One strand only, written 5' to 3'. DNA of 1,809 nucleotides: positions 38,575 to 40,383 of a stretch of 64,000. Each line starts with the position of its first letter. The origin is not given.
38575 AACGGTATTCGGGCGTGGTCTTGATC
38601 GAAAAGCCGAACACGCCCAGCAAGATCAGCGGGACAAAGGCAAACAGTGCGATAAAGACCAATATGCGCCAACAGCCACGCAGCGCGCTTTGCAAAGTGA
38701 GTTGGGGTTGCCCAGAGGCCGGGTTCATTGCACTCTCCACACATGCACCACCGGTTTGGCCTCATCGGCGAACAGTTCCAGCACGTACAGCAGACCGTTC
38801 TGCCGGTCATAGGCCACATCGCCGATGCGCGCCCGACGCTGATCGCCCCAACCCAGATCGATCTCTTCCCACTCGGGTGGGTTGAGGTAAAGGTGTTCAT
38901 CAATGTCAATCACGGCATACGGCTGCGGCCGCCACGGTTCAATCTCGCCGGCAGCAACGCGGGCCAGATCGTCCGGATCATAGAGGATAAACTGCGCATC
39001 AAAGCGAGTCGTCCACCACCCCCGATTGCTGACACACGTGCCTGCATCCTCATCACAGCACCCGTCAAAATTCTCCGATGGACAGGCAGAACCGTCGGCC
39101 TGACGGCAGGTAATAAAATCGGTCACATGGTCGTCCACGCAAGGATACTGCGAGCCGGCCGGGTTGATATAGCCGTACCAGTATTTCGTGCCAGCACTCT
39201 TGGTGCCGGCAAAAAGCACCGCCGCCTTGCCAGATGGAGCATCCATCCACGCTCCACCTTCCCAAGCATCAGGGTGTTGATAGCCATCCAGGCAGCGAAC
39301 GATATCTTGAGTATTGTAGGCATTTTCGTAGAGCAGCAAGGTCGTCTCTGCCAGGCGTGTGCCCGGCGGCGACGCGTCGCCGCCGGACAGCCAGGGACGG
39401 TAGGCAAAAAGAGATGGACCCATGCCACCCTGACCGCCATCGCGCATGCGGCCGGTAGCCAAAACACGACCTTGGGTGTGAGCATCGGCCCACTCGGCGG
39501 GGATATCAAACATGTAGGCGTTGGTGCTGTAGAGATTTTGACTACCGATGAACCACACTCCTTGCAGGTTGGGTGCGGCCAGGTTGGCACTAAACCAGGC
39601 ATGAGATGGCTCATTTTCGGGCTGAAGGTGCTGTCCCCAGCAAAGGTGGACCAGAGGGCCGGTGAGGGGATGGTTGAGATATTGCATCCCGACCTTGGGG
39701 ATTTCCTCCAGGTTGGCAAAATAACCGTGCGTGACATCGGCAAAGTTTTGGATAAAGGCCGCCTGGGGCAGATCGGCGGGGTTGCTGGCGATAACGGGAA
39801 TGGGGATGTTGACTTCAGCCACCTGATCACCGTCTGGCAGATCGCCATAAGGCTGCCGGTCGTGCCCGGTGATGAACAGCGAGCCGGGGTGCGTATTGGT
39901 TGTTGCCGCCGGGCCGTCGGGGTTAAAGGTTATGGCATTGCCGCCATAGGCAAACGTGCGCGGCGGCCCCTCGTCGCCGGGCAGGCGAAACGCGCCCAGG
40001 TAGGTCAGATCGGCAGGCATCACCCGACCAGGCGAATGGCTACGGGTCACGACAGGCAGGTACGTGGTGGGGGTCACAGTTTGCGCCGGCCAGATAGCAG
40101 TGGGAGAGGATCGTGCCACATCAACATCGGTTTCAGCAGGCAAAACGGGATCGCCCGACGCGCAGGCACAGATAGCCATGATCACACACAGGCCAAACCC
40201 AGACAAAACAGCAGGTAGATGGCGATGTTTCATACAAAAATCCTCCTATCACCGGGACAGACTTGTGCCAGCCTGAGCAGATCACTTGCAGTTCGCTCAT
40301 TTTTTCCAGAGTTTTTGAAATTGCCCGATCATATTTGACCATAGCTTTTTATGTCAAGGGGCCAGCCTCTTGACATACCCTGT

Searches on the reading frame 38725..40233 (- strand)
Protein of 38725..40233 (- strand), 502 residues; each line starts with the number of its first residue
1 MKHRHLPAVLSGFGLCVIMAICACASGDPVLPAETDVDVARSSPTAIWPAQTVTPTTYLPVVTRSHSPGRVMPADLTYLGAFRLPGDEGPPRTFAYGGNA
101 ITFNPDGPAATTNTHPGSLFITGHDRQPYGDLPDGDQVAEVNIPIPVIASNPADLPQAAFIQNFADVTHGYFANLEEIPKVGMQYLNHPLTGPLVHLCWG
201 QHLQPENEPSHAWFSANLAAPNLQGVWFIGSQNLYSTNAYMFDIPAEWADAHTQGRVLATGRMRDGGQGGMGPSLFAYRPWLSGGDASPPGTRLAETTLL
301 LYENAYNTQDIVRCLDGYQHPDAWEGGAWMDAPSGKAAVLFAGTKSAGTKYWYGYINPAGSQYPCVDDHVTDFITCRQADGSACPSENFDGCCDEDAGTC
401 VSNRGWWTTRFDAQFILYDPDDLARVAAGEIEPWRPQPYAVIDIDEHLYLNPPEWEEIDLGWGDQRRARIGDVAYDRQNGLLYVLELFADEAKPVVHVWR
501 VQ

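Call 14: find_encoding_contigs(protein=window:38725-40233:-, flank=10000, max_places=10)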
Protein window:38725-40233:- (502 aa): 3 contigs read that carry it; 2 places shown.
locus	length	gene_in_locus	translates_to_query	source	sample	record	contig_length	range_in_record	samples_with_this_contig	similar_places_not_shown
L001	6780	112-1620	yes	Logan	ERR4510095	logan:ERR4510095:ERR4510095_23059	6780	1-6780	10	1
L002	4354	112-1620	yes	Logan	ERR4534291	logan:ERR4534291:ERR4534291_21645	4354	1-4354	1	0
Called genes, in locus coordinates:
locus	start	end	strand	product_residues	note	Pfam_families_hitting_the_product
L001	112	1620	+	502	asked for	-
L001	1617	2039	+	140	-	-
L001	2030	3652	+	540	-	-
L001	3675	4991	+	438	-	-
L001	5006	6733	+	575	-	PF03425:CBM_11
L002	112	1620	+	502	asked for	-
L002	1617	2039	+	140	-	-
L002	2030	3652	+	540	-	-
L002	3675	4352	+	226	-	?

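Call 36: search_protein_families(library=pfam, proteins=[window:38725-40233:-], max_evalue=0.01)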
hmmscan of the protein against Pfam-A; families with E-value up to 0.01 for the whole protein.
window:38725-40233:- (502 aa): 0 families

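Call 61: find_homologous_proteins(query=window:38725-40233:-, max_evalue=1e-20)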
Query window:38725-40233:- (502 aa): 2041 proteins with E <= 1e-20 among 8000 candidates; the best 120 are listed.
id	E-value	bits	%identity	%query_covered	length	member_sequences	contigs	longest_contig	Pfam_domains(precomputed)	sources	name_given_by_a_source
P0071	0.0e+0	1194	99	100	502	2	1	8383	-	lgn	-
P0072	1.6e-276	936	81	96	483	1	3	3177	-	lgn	-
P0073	7.5e-259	878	76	97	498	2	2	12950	-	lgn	-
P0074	3.8e-255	866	77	94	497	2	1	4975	-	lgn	-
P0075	1.4e-253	861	78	90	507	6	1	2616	-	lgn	-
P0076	1.1e-240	818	75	90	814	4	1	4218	-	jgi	-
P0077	9.0e-240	815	76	90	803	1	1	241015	-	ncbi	ncbi:MAG: hypothetical protein ACOYZ7_14640 [Chloroflexota bacterium]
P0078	4.6e-239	813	75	88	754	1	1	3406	PF00801.27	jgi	jgi:hypothetical protein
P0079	1.2e-237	808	68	100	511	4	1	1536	-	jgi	-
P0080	4.7e-236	803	76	86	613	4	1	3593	-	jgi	jgi:hypothetical protein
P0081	2.8e-234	797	75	86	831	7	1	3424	-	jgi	-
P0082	6.9e-234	795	74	89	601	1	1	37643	-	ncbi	-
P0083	1.3e-233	795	74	88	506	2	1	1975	-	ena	-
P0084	1.8e-233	794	73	90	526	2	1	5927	-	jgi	jgi:hypothetical protein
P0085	3.5e-233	793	76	86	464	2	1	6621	-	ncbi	-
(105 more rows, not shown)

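Call 62: find_encoding_contigs(protein=P0071, flank=10000, max_places=10)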
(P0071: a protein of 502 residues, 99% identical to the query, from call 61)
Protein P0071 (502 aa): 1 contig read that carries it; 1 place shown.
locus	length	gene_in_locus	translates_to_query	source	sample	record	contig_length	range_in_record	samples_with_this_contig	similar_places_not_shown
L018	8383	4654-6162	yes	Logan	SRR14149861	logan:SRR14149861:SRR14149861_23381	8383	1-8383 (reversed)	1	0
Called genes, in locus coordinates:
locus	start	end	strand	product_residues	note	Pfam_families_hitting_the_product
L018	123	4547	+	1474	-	PF04151:PPC, PF07705:CARDB, PF16656:Pur_ac_phosph_N (weak), PF17957:Big_7 (faint), PF01364:Peptidase_C25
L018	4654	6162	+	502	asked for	-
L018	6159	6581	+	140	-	-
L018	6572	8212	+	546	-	-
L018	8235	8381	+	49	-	?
